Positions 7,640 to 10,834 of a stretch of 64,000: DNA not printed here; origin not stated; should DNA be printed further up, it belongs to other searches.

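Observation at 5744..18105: Seven-gene, ATPase-less, double-permease ABC-type operon built around three very large exported proteins of unclear function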

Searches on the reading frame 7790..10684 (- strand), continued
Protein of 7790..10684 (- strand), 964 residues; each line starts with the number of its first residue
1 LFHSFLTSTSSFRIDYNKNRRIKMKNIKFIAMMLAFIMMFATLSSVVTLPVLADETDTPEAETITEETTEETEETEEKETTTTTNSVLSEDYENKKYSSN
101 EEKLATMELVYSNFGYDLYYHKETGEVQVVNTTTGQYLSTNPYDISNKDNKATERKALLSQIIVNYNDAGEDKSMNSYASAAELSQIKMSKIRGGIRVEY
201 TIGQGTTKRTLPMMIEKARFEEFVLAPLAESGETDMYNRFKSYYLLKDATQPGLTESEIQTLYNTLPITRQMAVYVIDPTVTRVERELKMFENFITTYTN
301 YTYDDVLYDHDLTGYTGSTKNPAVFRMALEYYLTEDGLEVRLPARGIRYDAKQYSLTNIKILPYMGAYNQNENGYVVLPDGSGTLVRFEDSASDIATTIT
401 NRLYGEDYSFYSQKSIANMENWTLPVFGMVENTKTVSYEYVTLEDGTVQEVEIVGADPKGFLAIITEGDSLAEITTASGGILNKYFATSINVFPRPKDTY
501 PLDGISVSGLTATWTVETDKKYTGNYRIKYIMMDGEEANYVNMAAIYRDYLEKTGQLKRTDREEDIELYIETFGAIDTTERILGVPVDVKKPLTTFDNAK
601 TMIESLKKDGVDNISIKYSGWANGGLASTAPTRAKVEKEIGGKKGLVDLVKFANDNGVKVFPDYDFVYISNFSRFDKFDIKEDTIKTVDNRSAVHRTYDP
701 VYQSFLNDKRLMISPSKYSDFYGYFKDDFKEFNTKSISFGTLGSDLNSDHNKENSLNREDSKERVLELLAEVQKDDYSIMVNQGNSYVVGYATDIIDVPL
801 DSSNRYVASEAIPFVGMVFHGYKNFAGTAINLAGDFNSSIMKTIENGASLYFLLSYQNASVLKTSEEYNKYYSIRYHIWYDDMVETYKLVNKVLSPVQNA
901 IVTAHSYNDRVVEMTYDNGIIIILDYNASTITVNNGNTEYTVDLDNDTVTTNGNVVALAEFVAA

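Call 66: find_encoding_contigs(protein=P0397, flank=10000, max_places=1)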
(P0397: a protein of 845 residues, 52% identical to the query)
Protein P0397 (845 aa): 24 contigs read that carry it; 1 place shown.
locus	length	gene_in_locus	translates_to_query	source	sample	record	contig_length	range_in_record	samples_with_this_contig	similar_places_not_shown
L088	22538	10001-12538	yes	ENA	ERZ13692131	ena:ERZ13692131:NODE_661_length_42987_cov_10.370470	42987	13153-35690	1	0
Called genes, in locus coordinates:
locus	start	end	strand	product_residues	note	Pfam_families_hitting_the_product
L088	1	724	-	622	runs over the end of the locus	PF06580:His_kinase, PF02518:HATPase_c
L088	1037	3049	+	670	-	PF04616:Glyco_hydro_43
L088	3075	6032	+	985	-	PF01547:SBP_bac_1, PF13416:SBP_bac_8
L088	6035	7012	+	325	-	PF00528:BPD_transp_1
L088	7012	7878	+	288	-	PF00528:BPD_transp_1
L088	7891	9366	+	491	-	PF01436:NHL (faint), PF08450:SGL (weak), PF17170:DUF5128 (faint)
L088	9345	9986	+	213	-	PF04893:Yip1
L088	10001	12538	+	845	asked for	PF18952:DUF5696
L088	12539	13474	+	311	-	PF00528:BPD_transp_1 (faint)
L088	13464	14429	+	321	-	PF00528:BPD_transp_1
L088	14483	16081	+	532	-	PF01547:SBP_bac_1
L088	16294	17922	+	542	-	PF01547:SBP_bac_1, PF13416:SBP_bac_8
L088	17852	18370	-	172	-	-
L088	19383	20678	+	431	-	PF13173:AAA_14, PF13635:DUF4143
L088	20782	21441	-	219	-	PF12822:ECF_trnsprt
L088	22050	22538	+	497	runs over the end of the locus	PF04542:Sigma70_r2, PF04545:Sigma70_r4 (faint), PF08281:Sigma70_r4_2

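Call 67: find_encoding_contigs(protein=P0494, flank=10000, max_places=1)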
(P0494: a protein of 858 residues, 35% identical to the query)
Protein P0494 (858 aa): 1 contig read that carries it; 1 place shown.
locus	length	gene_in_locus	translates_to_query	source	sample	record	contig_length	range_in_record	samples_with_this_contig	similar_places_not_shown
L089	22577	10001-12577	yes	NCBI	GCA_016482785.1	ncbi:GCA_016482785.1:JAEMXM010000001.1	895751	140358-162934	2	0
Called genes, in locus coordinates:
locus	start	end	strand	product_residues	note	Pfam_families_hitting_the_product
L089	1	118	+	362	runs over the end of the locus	PF00356:LacI, PF00532:Peripla_BP_1, PF13377:Peripla_BP_3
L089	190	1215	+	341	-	PF00356:LacI, PF13377:Peripla_BP_3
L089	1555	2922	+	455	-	PF01547:SBP_bac_1, PF13416:SBP_bac_8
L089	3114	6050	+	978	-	PF01547:SBP_bac_1, PF13416:SBP_bac_8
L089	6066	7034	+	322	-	PF00528:BPD_transp_1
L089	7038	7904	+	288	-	PF00528:BPD_transp_1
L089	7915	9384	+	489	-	PF01436:NHL (weak)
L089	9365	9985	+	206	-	PF04893:Yip1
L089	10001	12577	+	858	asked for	PF18952:DUF5696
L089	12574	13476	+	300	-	PF00528:BPD_transp_1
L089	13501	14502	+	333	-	PF00528:BPD_transp_1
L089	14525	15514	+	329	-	PF22612:GH113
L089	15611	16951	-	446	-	-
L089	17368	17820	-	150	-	-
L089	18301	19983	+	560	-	PF02837:Glyco_hydro_2_N (weak), PF22666:Glyco_hydro_2_N2 (weak), PF00703:Glyco_hydro_2 (weak), PF02836:Glyco_hydro_2_C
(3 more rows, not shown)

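Call 68: find_encoding_contigs(protein=P0504, flank=10000, max_places=1)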
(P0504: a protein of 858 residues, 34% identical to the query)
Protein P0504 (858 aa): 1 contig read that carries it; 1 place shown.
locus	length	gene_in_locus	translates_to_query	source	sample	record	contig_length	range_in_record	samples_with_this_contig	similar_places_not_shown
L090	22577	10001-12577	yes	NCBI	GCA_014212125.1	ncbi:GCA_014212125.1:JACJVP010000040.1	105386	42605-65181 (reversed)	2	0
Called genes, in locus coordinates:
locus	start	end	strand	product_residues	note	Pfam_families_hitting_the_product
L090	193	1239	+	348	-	PF00356:LacI, PF13377:Peripla_BP_3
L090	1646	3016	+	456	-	PF01547:SBP_bac_1, PF13416:SBP_bac_8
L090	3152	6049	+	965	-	PF01547:SBP_bac_1, PF13416:SBP_bac_8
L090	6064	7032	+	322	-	PF00528:BPD_transp_1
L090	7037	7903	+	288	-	PF00528:BPD_transp_1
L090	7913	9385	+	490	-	PF01436:NHL (faint)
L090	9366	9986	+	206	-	PF04893:Yip1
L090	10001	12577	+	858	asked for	PF18952:DUF5696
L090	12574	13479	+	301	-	PF00528:BPD_transp_1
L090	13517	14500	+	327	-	PF00528:BPD_transp_1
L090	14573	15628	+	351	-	PF02156:Glyco_hydro_26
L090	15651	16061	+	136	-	PF00165:HTH_AraC (faint), PF12833:HTH_18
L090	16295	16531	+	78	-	PF22266:DUF6953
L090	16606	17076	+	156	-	-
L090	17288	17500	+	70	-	PF14169:YdjO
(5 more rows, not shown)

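Call 69: find_encoding_contigs(protein=P0506, flank=10000, max_places=1)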
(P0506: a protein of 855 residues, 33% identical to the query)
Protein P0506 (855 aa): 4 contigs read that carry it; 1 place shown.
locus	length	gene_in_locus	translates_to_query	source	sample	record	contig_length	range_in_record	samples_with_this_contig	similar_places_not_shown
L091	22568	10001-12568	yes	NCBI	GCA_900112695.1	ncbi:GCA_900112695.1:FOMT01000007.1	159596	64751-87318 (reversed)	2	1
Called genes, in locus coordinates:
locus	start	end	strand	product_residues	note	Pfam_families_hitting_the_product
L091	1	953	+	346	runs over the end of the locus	PF00356:LacI, PF00532:Peripla_BP_1, PF13377:Peripla_BP_3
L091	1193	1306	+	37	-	-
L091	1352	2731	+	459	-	PF01547:SBP_bac_1, PF13416:SBP_bac_8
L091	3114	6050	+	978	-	PF01547:SBP_bac_1, PF13416:SBP_bac_8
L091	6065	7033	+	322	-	PF00528:BPD_transp_1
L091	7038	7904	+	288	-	PF00528:BPD_transp_1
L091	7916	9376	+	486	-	PF01436:NHL (faint)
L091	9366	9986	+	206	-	PF04893:Yip1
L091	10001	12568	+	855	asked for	PF18952:DUF5696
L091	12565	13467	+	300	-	PF00528:BPD_transp_1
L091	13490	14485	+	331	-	PF00528:BPD_transp_1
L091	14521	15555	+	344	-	PF02156:Glyco_hydro_26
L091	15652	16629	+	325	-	-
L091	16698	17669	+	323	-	PF22612:GH113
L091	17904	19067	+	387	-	PF12698:ABC2_membrane_3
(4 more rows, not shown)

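Call 70: find_encoding_contigs(protein=P0430, flank=10000, max_places=1)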
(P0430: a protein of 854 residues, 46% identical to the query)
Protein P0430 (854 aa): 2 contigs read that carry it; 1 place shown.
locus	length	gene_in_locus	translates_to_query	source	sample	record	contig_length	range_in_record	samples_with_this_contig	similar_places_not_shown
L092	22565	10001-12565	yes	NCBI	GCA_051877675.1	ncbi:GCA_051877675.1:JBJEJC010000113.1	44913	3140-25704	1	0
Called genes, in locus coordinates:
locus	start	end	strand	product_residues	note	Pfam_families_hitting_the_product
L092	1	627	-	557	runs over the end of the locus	PF03063:Prismane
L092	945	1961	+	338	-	PF00356:LacI, PF00532:Peripla_BP_1, PF13407:Peripla_BP_4 (weak), PF13377:Peripla_BP_3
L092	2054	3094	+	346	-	PF07745:Glyco_hydro_53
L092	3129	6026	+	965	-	PF13416:SBP_bac_8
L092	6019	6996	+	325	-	PF00528:BPD_transp_1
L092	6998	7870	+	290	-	PF00528:BPD_transp_1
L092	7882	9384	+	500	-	PF01436:NHL (faint), PF08450:SGL (weak), PF17170:DUF5128 (weak)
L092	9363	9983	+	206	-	PF04893:Yip1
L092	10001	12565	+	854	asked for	PF18952:DUF5696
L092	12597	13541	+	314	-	PF00528:BPD_transp_1 (weak)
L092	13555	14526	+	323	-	PF00528:BPD_transp_1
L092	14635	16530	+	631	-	PF01547:SBP_bac_1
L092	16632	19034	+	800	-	PF07745:Glyco_hydro_53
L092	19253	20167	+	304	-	PF08220:HTH_DeoR (weak), PF08279:HTH_11, PF19187:HTH_PafC, PF13280:WYL, PF25583:WCX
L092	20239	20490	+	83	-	PF12674:Zn_ribbon_2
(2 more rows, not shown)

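Call 71: find_encoding_contigs(protein=P0498, flank=10000, max_places=1)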
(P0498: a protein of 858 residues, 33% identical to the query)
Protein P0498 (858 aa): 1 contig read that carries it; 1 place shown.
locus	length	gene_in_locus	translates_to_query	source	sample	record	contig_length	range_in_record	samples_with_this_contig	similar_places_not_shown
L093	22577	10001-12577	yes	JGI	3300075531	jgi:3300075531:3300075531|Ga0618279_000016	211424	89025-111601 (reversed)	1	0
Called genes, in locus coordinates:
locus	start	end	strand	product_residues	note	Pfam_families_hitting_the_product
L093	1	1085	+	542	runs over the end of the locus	PF02927:CelD_N, PF00759:Glyco_hydro_9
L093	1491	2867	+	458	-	PF01547:SBP_bac_1, PF13416:SBP_bac_8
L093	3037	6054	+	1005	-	PF01547:SBP_bac_1, PF13416:SBP_bac_8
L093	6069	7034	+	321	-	PF00528:BPD_transp_1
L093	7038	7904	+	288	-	PF00528:BPD_transp_1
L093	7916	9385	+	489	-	PF01436:NHL (faint)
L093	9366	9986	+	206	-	PF04893:Yip1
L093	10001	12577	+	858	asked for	PF18952:DUF5696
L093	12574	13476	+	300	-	PF00528:BPD_transp_1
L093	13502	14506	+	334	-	PF00528:BPD_transp_1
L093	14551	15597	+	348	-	PF02156:Glyco_hydro_26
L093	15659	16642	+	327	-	-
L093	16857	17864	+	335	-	PF04392:ABC_sub_bind, PF13458:Peripla_BP_6, PF13407:Peripla_BP_4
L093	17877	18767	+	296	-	PF02653:BPD_transp_2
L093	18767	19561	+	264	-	PF00005:ABC_tran, PF02463:SMC_N (weak), PF13304:AAA_21 (faint)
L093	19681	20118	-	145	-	PF00583:Acetyltransf_1, PF13673:Acetyltransf_10, PF13508:Acetyltransf_7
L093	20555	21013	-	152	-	-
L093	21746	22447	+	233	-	PF04542:Sigma70_r2, PF04545:Sigma70_r4, PF01381:HTH_3 (weak)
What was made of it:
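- Closest known: Bacteroidota Sus-like systems. Same: The logic is the same: a conserved transport and capture core that is combined with variable, substrate-specific enzymes and regulators in different loci (calls 66-71).
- The core is paired with different true GHs in different lineages (calls 66-71).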
